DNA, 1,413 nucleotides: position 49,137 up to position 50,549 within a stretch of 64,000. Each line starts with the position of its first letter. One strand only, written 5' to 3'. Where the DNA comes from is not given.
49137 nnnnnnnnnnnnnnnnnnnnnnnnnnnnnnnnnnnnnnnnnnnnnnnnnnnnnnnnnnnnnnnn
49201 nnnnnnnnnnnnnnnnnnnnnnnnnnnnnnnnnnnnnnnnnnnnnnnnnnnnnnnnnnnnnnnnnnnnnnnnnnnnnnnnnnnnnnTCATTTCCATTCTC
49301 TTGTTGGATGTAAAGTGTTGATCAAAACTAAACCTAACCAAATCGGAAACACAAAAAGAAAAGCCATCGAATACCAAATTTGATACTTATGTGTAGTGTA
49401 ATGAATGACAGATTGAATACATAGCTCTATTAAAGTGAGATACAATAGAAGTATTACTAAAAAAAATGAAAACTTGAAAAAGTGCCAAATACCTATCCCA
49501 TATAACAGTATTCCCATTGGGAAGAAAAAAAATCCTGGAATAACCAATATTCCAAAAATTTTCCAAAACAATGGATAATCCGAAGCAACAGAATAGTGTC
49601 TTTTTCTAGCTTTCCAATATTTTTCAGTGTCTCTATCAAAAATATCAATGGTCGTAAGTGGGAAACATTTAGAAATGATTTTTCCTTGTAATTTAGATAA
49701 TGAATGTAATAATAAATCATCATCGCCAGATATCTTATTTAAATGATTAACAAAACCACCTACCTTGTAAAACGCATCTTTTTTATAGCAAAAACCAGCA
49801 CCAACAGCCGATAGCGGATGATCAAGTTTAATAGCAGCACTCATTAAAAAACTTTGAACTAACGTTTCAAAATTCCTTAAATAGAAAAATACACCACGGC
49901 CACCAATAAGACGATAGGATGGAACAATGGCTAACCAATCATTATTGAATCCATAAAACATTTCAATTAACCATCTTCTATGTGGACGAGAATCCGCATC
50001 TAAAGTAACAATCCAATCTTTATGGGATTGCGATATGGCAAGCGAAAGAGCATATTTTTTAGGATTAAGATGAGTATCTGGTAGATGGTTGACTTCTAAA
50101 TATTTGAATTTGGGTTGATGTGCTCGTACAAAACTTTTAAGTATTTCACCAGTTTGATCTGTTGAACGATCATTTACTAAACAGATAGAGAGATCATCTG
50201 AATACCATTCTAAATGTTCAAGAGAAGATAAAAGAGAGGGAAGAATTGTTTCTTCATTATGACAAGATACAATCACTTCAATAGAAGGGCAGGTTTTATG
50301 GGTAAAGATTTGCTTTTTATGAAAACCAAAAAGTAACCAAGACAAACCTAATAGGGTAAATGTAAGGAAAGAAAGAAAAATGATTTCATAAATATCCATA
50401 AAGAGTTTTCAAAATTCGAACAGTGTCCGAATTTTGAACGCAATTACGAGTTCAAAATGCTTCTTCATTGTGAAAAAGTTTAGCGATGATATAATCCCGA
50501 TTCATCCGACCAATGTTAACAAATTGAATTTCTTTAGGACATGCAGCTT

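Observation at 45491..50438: Overlapping operon of three membrane-anchored GT2 enzymes, a NodB deacetylase and a flippase-like protein directly downstream of sdhCAB: candidate undescribed glycolipid or amino-sugar polymer pathway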

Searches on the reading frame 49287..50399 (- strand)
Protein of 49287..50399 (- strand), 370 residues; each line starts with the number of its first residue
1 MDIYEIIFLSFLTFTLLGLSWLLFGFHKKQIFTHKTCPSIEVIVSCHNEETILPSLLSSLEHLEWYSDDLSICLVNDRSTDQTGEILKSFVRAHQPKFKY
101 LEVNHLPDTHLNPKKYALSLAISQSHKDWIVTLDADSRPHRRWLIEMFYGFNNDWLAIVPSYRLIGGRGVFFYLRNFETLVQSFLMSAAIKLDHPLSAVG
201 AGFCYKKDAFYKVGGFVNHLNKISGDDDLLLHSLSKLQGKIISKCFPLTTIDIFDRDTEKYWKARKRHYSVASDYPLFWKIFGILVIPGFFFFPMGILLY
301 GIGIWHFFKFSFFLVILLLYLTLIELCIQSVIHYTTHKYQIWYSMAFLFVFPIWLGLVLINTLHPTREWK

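Call 3: search_protein_families(library=pfam, proteins=[window:49287-50399:-], max_evalue=0.01)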
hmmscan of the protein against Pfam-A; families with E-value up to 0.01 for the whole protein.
window:49287-50399:- (370 aa): 5 families
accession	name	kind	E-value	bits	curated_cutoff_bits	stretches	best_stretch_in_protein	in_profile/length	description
PF00535.33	Glycos_transf_2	-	4.6e-17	62.9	23.3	1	42-211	2-165/168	Glycosyl transferase family 2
PF13506.12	Glyco_transf_21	-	7.2e-06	26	21.7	1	107-225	11-129/174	Glycosyl transferase family 21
PF13632.12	Glyco_trans_2_3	-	3.4e-05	24.2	27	1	129-341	1-183/198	Glycosyl transferase family group 2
PF13704.12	Glyco_tranf_2_4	-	0.0005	21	27.5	1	48-136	2-81/98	Glycosyl transferase family 2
PF13641.12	Glyco_tranf_2_3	-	0.00075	20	27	1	38-218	1-179/230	Glycosyltransferase like family 2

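Call 4: search_protein_families(library=ncbifam, proteins=[window:49287-50399:-], max_evalue=0.01)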
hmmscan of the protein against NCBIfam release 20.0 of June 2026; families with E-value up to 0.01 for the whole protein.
window:49287-50399:- (370 aa): 12 families
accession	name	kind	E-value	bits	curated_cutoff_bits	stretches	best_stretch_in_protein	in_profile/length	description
TIGR03937.1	PgaC_IcaA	equivalog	2.6e-11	43.1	422.3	1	28-137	35-136/407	poly-beta-1,6-N-acetyl-D-glucosamine synthase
TIGR03111.1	glyc2_xrt_Gpos1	hypoth_equivalog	6.1e-10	38.5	363.95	1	24-154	35-159/439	TIGR03111 family XrtG-associated glycosyltransferase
NF045692.1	OglycostaseCruG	equivalog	6.1e-08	32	600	1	29-164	27-168/386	2'-O-glycosyltransferase CruG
TIGR03469.1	HpnB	hypoth_equivalog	4.7e-07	29.2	379.25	1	30-141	36-150/386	hopene-associated glycosyltransferase HpnB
NF038302.1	EPS_HpsE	equivalog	4.7e-07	29.1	300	1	41-147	4-107/307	hormogonium polysaccharide biosynthesis glycosyltransferase HpsE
TIGR04242.1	nodulat_NodC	equivalog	5.5e-07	28.9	550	1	30-137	40-142/395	chitooligosaccharide synthase NodC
NF007482.0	PRK10073.1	equivalog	8e-06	25.1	423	1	37-102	5-67/334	glycosyltransferase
TIGR04283.1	glyco_like_mftF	equivalog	1.3e-05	25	182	1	41-151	2-97/221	TIGR04283 family arsenosugar biosynthesis glycosyltransferase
TIGR03965.1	mycofact_glyco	equivalog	1.7e-05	23.9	280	1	34-232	70-262/467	mycofactocin biosynthesis glycosyltransferase MftF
NF041865.1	EpsU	equivalog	0.0011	18.1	700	1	39-137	40-133/394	exopolysaccharide biosynthesis GT2 family glycosyltransferase EpsU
NF050050.1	ProtGlycPglI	equivalog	0.0012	18.2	500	1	38-136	2-93/306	GalNAc(5)-diNAcBac-PP-undecaprenol beta-1,3-glucosyltransferase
NF007986.1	PRK10714.1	equivalog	0.0021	17.2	529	1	39-137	7-101/316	undecaprenyl-phosphate 4-deoxy-4-formamido-L-arabinose transferase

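Call 68: search_solved_structures(query=A4, max_evalue=0.000001)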
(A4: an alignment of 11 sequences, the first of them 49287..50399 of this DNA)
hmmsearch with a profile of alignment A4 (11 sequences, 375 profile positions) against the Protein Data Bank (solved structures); distinct sequences matched with E-value up to 0.000001: 26.
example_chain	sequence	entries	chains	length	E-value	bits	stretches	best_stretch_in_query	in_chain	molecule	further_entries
2z87_A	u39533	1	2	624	9.7e-21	77.4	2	31-163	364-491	Chondroitin synthase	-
2z86_A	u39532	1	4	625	9.8e-21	77.4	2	31-163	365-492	Chondroitin synthase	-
8vh7_A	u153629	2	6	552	5.3e-16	61.8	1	34-162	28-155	Heparosan synthase B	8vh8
8viw_A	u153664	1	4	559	5.5e-16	61.8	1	34-162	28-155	Heparosan synthase B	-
6yv7_A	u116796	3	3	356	8.1e-16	61.2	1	38-158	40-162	Glycosyl transferase, family 2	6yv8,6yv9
6yv7_B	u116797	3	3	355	8.4e-16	61.2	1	38-158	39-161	Glycosyl transferase, family 2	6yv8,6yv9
6p61_A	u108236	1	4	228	8.8e-16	61.1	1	33-160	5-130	Glycosyltransferase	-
5hea_A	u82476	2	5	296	9.9e-14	54.3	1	42-149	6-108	Putative glycosyltransferase (GalT1)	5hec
9nye_A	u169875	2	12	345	2.2e-13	53.2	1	38-179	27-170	Glycosyltransferase sll0501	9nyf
5eke_A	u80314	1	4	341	2.2e-13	53.2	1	38-179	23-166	Uncharacterized glycosyltransferase sll0501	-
5ekp_C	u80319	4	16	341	4.2e-13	52.3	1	38-179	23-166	Uncharacterized glycosyltransferase sll0501 | Glycosyltransferase sll0501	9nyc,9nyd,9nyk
3l7m_A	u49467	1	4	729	2e-12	50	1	43-165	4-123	Teichoic acid biosynthesis protein F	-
3l7i_A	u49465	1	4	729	2.1e-12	50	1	43-165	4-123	Teichoic acid biosynthesis protein F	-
3l7j_A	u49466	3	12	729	2.1e-12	50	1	43-165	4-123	Teichoic acid biosynthesis protein F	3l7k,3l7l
5tze_C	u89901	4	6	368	2.8e-12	49.6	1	44-139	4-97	Glycosyl transferase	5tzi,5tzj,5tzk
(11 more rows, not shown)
